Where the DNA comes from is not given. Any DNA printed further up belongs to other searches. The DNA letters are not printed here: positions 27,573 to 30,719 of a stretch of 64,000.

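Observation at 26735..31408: Mrr-nuclease/SF2-helicase fusion with four C-terminal W/G-rich tandem repeats, flanked by two unknown ORFs: possible defence module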

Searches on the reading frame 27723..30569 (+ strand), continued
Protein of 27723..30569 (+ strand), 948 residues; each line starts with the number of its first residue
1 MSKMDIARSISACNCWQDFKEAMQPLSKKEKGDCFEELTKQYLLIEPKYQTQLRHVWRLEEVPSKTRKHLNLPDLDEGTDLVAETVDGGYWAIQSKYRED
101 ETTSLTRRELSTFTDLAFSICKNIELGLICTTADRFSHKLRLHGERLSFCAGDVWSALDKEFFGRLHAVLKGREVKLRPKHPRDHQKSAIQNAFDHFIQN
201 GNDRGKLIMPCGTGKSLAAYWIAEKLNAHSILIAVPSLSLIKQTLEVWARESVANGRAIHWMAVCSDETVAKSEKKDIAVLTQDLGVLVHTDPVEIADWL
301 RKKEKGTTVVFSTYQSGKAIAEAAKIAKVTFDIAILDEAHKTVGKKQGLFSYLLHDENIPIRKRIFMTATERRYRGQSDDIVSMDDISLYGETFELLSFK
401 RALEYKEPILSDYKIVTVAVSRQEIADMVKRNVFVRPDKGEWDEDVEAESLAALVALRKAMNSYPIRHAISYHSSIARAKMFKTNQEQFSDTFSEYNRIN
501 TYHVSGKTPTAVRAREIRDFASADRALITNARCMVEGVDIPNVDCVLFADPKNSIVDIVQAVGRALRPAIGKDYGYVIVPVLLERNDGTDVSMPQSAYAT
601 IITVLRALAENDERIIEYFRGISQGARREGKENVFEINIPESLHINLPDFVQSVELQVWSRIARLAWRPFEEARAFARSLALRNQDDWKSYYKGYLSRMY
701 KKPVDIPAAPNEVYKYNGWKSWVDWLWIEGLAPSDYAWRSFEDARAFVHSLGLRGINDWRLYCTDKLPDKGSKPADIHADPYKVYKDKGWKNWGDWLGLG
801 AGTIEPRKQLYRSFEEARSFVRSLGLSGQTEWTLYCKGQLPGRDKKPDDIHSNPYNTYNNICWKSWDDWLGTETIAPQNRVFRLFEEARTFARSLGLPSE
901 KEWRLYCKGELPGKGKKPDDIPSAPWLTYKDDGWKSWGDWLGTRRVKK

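Call 10: find_homologous_proteins(query=window:27723-30569:+, max_evalue=0.00001)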
Query window:27723-30569:+ (948 aa): 4846 proteins with E <= 0.00001 among 8000 candidates; the best 120 are listed.
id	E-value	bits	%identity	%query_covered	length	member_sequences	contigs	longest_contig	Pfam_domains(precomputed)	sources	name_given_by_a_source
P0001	0.0e+0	2215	100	100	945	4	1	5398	PF13156.13,PF00270.36,PF00271.38,PF04851.22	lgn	-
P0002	0.0e+0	2119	51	99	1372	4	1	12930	PF13156.13,PF26016.1,PF21680.3,PF00271.38,PF04851.22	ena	-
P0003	0.0e+0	2078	80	99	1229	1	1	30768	PF13156.13,PF00270.36,PF26016.1,PF00271.38,PF04851.22,PF14882.12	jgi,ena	-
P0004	0.0e+0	1986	55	98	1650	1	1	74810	PF13156.13,PF00270.36,PF26016.1,PF00271.38,PF04851.22,PF14882.12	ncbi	-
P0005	0.0e+0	1885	49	99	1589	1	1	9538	PF13156.13,PF26016.1,PF00271.38,PF04851.22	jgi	jgi:superfamily II DNA or RNA helicase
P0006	0.0e+0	1849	51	99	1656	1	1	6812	PF13156.13,PF00270.36,PF26016.1,PF00271.38,PF04851.22,PF14882.12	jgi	jgi:superfamily II DNA or RNA helicase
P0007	0.0e+0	1813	54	99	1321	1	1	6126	PF13156.13,PF00270.36,PF26016.1,PF00271.38,PF04851.22,PF14882.12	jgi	jgi:superfamily II DNA or RNA helicase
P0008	0.0e+0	1805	53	99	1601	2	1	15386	PF13156.13,PF26016.1,PF00271.38,PF04851.22,PF14882.12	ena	-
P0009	0.0e+0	1769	52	99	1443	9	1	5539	PF13156.13,PF24024.2,PF26016.1,PF21680.3,PF00271.38,PF04851.22,PF14882.12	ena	-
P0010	0.0e+0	1765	57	98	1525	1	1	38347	PF13156.13,PF00270.36,PF26016.1,PF00271.38,PF04851.22,PF14882.12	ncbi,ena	-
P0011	0.0e+0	1762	57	98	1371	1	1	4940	PF13156.13,PF26016.1,PF00271.38,PF04851.22,PF14882.12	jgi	jgi:superfamily II DNA or RNA helicase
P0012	0.0e+0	1746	55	99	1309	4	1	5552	PF13156.13,PF00270.36,PF26016.1,PF00271.38,PF04851.22,PF14882.12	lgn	-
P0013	0.0e+0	1734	58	98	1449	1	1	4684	PF13156.13,PF00270.36,PF26016.1,PF21680.3,PF00271.38,PF08156.19,PF04851.22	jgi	jgi:superfamily II DNA or RNA helicase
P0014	0.0e+0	1685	53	99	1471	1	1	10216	PF13156.13,PF26016.1,PF00271.38,PF04851.22,PF14882.12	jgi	jgi:superfamily II DNA or RNA helicase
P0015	0.0e+0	1674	55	98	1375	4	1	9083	PF13156.13,PF00270.36,PF26016.1,PF00271.38,PF04851.22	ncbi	-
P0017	0.0e+0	1662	54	99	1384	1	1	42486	PF13156.13,PF00270.36,PF26016.1,PF00271.38,PF04851.22,PF14882.12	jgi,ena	jgi:superfamily II DNA or RNA helicase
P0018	0.0e+0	1638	56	78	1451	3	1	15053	PF21354.4,PF00270.36,PF26016.1,PF21680.3,PF00271.38,PF04851.22,PF14882.12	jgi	jgi:superfamily II DNA or RNA helicase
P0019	0.0e+0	1627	53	99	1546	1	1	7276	PF13156.13,PF00270.36,PF26016.1,PF00271.38,PF04851.22,PF14882.12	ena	-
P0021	0.0e+0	1619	57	98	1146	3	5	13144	PF13156.13,PF00270.36,PF26016.1,PF00271.38,PF04851.22,PF14882.12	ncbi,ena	-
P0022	0.0e+0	1610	43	100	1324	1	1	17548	PF13156.13,PF00270.36,PF00271.38,PF13826.13,PF04851.22,PF14882.12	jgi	jgi:superfamily II DNA or RNA helicase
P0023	0.0e+0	1605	52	99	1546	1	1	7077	PF13156.13,PF00270.36,PF26016.1,PF00271.38,PF04851.22,PF14882.12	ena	-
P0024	0.0e+0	1601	56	98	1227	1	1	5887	PF13156.13,PF26016.1,PF00271.38,PF04851.22,PF14882.12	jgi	jgi:superfamily II DNA or RNA helicase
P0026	0.0e+0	1597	55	99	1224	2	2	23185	PF13156.13,PF00270.36,PF26016.1,PF00271.38,PF04851.22,PF14882.12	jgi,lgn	-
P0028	0.0e+0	1588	51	99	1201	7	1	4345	PF13156.13,PF00270.36,PF26016.1,PF00271.38,PF04851.22,PF14882.12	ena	-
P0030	0.0e+0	1577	59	99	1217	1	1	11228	PF13156.13,PF26016.1,PF00271.38,PF04851.22,PF14882.12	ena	-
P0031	0.0e+0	1573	56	98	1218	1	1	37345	PF13156.13,PF00271.38,PF04851.22,PF14882.12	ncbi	ncbi:MAG: restriction endonuclease [Syntrophorhabdaceae bacterium]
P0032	0.0e+0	1571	57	99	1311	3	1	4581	PF13156.13,PF26016.1,PF00271.38,PF04851.22,PF14882.12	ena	-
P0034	0.0e+0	1565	53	99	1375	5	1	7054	PF13156.13,PF00270.36,PF26016.1,PF00271.38,PF04851.22,PF14882.12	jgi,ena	jgi:superfamily II DNA or RNA helicase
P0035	0.0e+0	1559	61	99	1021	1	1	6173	PF13156.13,PF00271.38,PF04851.22,PF14882.12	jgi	jgi:superfamily II DNA or RNA helicase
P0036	0.0e+0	1555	60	99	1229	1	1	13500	PF13156.13,PF00270.36,PF00271.38,PF04851.22,PF14882.12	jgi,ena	-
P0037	0.0e+0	1553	53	99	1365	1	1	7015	PF13156.13,PF00270.36,PF26016.1,PF00271.38,PF04851.22,PF14882.12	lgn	-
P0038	0.0e+0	1547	52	99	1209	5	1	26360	PF13156.13,PF00270.36,PF26016.1,PF00271.38,PF04851.22,PF14882.12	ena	-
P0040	0.0e+0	1545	54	99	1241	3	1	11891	PF13156.13,PF00270.36,PF00271.38,PF04851.22,PF14882.12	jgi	-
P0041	0.0e+0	1540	51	97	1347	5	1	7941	PF13156.13,PF00270.36,PF26016.1,PF00271.38,PF04851.22,PF14882.12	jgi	jgi:superfamily II DNA or RNA helicase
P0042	0.0e+0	1535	49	98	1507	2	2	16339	PF13156.13,PF00270.36,PF26016.1,PF00271.38,PF04851.22,PF14882.12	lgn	-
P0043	0.0e+0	1534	49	98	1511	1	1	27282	PF13156.13,PF00270.36,PF26016.1,PF18766.8,PF00271.38,PF04851.22,PF14882.12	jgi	jgi:superfamily II DNA or RNA helicase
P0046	0.0e+0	1527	49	98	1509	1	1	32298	PF13156.13,PF00270.36,PF26655.1,PF26016.1,PF00123.26,PF00271.38,PF04851.22,PF14882.12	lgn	-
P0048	0.0e+0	1523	54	99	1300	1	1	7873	PF13156.13,PF00270.36,PF26016.1,PF00271.38,PF04851.22,PF14882.12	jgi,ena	jgi:superfamily II DNA or RNA helicase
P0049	0.0e+0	1517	52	99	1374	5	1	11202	PF13156.13,PF00270.36,PF26016.1,PF00271.38,PF04851.22,PF14882.12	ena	-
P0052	0.0e+0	1511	54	99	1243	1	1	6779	PF13156.13,PF00270.36,PF26016.1,PF00271.38,PF04851.22,PF14882.12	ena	-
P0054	0.0e+0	1508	57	99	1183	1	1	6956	PF13156.13,PF00270.36,PF26016.1,PF21680.3,PF00271.38,PF04851.22,PF14882.12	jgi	jgi:superfamily II DNA or RNA helicase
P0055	0.0e+0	1506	51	99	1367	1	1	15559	PF13156.13,PF00270.36,PF26016.1,PF00271.38,PF04851.22,PF14882.12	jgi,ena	-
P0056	0.0e+0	1502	54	99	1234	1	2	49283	PF13156.13,PF00270.36,PF26016.1,PF00271.38,PF04851.22,PF14882.12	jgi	jgi:superfamily II DNA or RNA helicase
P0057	0.0e+0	1499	48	98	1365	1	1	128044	PF13156.13,PF00270.36,PF26016.1,PF00271.38,PF04851.22,PF14882.12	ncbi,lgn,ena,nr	ncbi:MAG: hypothetical protein K940chlam8_00469 [Chlamydiae bacterium]|nr:hypothetical protein [Chla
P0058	0.0e+0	1499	53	99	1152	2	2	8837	PF13156.13,PF00270.36,PF26016.1,PF00271.38,PF04851.22,PF14882.12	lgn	-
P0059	0.0e+0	1496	60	99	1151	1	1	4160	PF13156.13,PF26016.1,PF00271.38,PF04851.22,PF14882.12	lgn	-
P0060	0.0e+0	1492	48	98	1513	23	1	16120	PF13156.13,PF00270.36,PF26016.1,PF00271.38,PF04851.22,PF14882.12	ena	-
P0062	0.0e+0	1491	53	99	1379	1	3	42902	PF13156.13,PF00270.36,PF00271.38,PF04851.22,PF14882.12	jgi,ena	-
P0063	0.0e+0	1487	51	99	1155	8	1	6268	PF13156.13,PF00270.36,PF26016.1,PF00271.38,PF04851.22,PF14882.12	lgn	-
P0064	0.0e+0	1484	54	99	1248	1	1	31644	PF13156.13,PF26016.1,PF00271.38,PF04851.22,PF14882.12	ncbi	ncbi:MAG: integrase repeat-containing protein [Thermoguttaceae bacterium]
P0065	0.0e+0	1482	58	99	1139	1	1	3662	PF13156.13,PF26016.1,PF00271.38,PF04851.22,PF14882.12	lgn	-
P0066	0.0e+0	1481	53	99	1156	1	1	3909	PF13156.13,PF00270.36,PF26016.1,PF00271.38,PF04851.22,PF14882.12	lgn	-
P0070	0.0e+0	1476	53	98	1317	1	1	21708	PF13156.13,PF26016.1,PF00271.38,PF04851.22,PF14882.12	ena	-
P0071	0.0e+0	1475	56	98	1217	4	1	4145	PF13156.13,PF00270.36,PF26016.1,PF00271.38,PF04851.22,PF14882.12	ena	-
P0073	0.0e+0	1474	55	99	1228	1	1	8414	PF13156.13,PF26016.1,PF00271.38,PF04851.22,PF14882.12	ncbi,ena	-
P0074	0.0e+0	1466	54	98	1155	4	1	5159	PF13156.13,PF00270.36,PF26016.1,PF00271.38,PF04851.22,PF14882.12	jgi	jgi:superfamily II DNA or RNA helicase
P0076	0.0e+0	1465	57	98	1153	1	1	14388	PF13156.13,PF26016.1,PF00271.38,PF04851.22,PF14882.12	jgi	-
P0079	0.0e+0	1462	60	99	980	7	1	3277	PF13156.13,PF00270.36,PF26016.1,PF00271.38,PF04851.22,PF14882.12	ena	-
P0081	0.0e+0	1459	52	100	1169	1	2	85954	PF13156.13,PF00270.36,PF00271.38,PF04851.22,PF14882.12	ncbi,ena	-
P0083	0.0e+0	1455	51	99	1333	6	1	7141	PF13156.13,PF00270.36,PF26016.1,PF00271.38,PF04851.22,PF14882.12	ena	-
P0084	0.0e+0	1455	49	99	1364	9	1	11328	PF13156.13,PF00270.36,PF26016.1,PF00271.38,PF04851.22,PF14882.12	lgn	-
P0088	0.0e+0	1443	53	99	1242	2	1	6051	PF13156.13,PF00270.36,PF26016.1,PF00271.38,PF04851.22,PF14882.12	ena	-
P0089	0.0e+0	1441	58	99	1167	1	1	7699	PF13156.13,PF00271.38,PF04851.22,PF14882.12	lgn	-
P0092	0.0e+0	1428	53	99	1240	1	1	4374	PF21354.4,PF13156.13,PF00270.36,PF26016.1,PF00271.38,PF04851.22,PF14882.12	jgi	-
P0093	0.0e+0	1424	57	99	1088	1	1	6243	PF13156.13,PF00270.36,PF26016.1,PF00271.38,PF04851.22,PF14882.12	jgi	jgi:superfamily II DNA or RNA helicase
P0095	0.0e+0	1421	57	98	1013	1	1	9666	PF13156.13,PF00270.36,PF26016.1,PF00271.38,PF04851.22,PF14882.12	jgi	jgi:superfamily II DNA or RNA helicase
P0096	0.0e+0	1421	48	98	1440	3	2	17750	PF13156.13,PF00270.36,PF26016.1,PF00271.38,PF04851.22,PF14882.12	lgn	-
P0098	0.0e+0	1413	54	99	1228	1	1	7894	PF13156.13,PF00270.36,PF26016.1,PF00271.38,PF04851.22,PF14882.12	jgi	jgi:superfamily II DNA or RNA helicase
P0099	0.0e+0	1413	53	99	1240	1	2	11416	PF13156.13,PF00270.36,PF00271.38,PF04851.22,PF14882.12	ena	-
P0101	0.0e+0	1411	52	98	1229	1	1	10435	PF13156.13,PF00270.36,PF26016.1,PF00271.38,PF04851.22,PF14882.12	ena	-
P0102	0.0e+0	1410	50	84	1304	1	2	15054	PF26655.1,PF26016.1,PF00271.38,PF04851.22,PF14882.12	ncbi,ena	-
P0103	0.0e+0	1407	56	100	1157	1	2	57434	PF13156.13,PF26016.1,PF00271.38,PF04851.22,PF14882.12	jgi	jgi:superfamily II DNA or RNA helicase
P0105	0.0e+0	1401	58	99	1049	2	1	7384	PF13156.13,PF00270.36,PF00271.38,PF04851.22,PF14882.12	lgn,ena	-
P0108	0.0e+0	1398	50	99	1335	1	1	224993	PF13156.13,PF00270.36,PF26655.1,PF26016.1,PF00271.38,PF04851.22,PF14882.12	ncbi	ncbi:MAG: DEAD/DEAH box helicase family protein [Pseudomonadota bacterium]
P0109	0.0e+0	1397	55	98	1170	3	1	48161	PF13156.13,PF26016.1,PF00271.38,PF04851.22,PF14882.12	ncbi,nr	ncbi:MAG: hypothetical protein A3K19_09100 [Lentisphaerae bacterium RIFOXYB12_FULL_65_16]|nr:MAG: hy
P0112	0.0e+0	1395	53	99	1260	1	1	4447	PF13156.13,PF00270.36,PF00271.38,PF04851.22,PF14882.12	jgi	jgi:superfamily II DNA or RNA helicase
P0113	0.0e+0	1395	53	95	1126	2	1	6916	PF13156.13,PF00270.36,PF26016.1,PF00271.38,PF04851.22,PF14882.12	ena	-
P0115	0.0e+0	1393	48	99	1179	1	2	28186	PF13156.13,PF00271.38,PF04851.22,PF14882.12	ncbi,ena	-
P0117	0.0e+0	1391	57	98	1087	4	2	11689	PF13156.13,PF26016.1,PF00271.38,PF04851.22,PF14882.12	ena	-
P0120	0.0e+0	1383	45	100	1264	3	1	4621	PF13156.13,PF00270.36,PF00271.38,PF04851.22,PF14882.12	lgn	-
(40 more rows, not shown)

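Call 11: search_protein_families(library=pfam, proteins=[P0003, P0004, P0009, P0064], max_evalue=1)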
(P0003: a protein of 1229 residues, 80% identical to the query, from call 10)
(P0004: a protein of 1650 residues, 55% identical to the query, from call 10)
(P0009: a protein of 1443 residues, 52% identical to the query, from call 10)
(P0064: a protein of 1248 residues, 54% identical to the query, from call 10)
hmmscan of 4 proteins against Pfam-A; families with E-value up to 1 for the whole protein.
P0003 (1229 aa): 7 families
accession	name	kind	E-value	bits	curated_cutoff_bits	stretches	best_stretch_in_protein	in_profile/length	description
PF04851.21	ResIII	-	6e-16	59.2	22.5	1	178-367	3-161/164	Type III restriction enzyme, res subunit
PF13156.12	Mrr_cat_2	-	1.1e-15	58.1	22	1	43-137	3-91/127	Restriction endonuclease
PF14882.11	INT_rpt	-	4e-13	49.8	26.5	3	1128-1167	11-47/55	Integrase repeat unit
PF00271.37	Helicase_C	-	2.4e-10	41.1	23.5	1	462-565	14-109/110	Helicase conserved C-terminal domain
PF00270.35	DEAD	-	4.1e-07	30.3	26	1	181-367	2-159/167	DEAD/DEAH box helicase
PF08411.15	Exonuc_X-T_C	-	0.00012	21.8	27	0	1095-1122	201-228/269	Exonuclease C-terminal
PF00004.35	AAA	-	0.21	12.5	21.2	1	207-236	6-35/131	ATPase family associated with various cellular activities (AAA)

P0004 (1650 aa): 9 families
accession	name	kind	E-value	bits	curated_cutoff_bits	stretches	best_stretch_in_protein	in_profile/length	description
PF14882.11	INT_rpt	-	1.2e-29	102.7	26.5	7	1476-1497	12-32/55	Integrase repeat unit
PF13156.12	Mrr_cat_2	-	4.2e-14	53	22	1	40-135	3-92/127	Restriction endonuclease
PF04851.21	ResIII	-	9.2e-14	52.1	22.5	1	175-364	3-161/164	Type III restriction enzyme, res subunit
PF00271.37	Helicase_C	-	8.5e-10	39.3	23.5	1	481-561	26-108/110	Helicase conserved C-terminal domain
PF00270.35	DEAD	-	8.5e-09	35.8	26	1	177-364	1-159/167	DEAD/DEAH box helicase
PF08411.15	Exonuc_X-T_C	-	3.3e-06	26.8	27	0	873-901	200-228/269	Exonuclease C-terminal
PF24024.1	DUF7336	-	0.00042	20.5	25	0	1081-1105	20-45/60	Domain of unknown function (DUF7336)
PF03791.18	KNOX2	-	0.14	12.1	27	0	941-954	28-41/48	KNOX2 domain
PF18766.7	SWI2_SNF2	-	0.29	11.2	26.7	1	179-224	1-46/221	SWI2/SNF2 ATPase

P0009 (1443 aa): 11 families
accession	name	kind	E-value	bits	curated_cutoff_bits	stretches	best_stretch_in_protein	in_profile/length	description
PF13156.12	Mrr_cat_2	-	1e-19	71.1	22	1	49-144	3-92/127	Restriction endonuclease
PF08411.15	Exonuc_X-T_C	-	1.1e-16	61.3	27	0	961-986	202-227/269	Exonuclease C-terminal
PF04851.21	ResIII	-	8.3e-16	58.8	22.5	1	183-372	3-161/164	Type III restriction enzyme, res subunit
PF24024.1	DUF7336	-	2.9e-15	56.3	25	0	1021-1049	16-45/60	Domain of unknown function (DUF7336)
PF14882.11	INT_rpt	-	4.9e-13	49.6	26.5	2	780-802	11-32/55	Integrase repeat unit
PF00271.37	Helicase_C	-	1.1e-09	39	23.5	1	474-570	21-109/110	Helicase conserved C-terminal domain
PF21680.2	GIDA_C_1st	-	2.1e-06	28.8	24.7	0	1375-1410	5-36/96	tRNA modifying enzyme MnmG/GidA C-terminal helical domain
PF21354.3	STAT_linker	-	0.00089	20.1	27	0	971-987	54-70/78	Signal transducer and activator of transcription, linker domain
PF19531.4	DUF6058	-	0.0026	18.4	25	0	962-983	26-47/126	Family of unknown function (DUF6058)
PF18766.7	SWI2_SNF2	-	0.1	12.7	26.7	1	187-231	1-45/221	SWI2/SNF2 ATPase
PF01796.24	OB_ChsH2_C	-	0.24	11.8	27.1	0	1086-1104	6-24/65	ChsH2, C-terminal OB-fold domain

P0064 (1248 aa): 7 families
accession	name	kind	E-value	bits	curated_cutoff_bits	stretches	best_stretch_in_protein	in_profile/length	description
PF13156.12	Mrr_cat_2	-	7.4e-17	61.9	22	1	42-137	2-91/127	Restriction endonuclease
PF14882.11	INT_rpt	-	6.3e-14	52.4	26.5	3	1057-1078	12-32/55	Integrase repeat unit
PF00271.37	Helicase_C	-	2.2e-11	44.4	23.5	1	483-565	25-109/110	Helicase conserved C-terminal domain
PF04851.21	ResIII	-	3.1e-11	43.9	22.5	1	179-367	4-161/164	Type III restriction enzyme, res subunit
PF08411.15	Exonuc_X-T_C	-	0.1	12.1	27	0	811-837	202-228/269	Exonuclease C-terminal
PF03536.20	VRP3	-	0.21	11.5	25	0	737-784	172-214/240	Salmonella virulence-associated 28kDa protein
PF03241.18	HpaB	-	0.29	10.7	25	1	471-521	143-192/202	4-hydroxyphenylacetate 3-hydroxylase C terminal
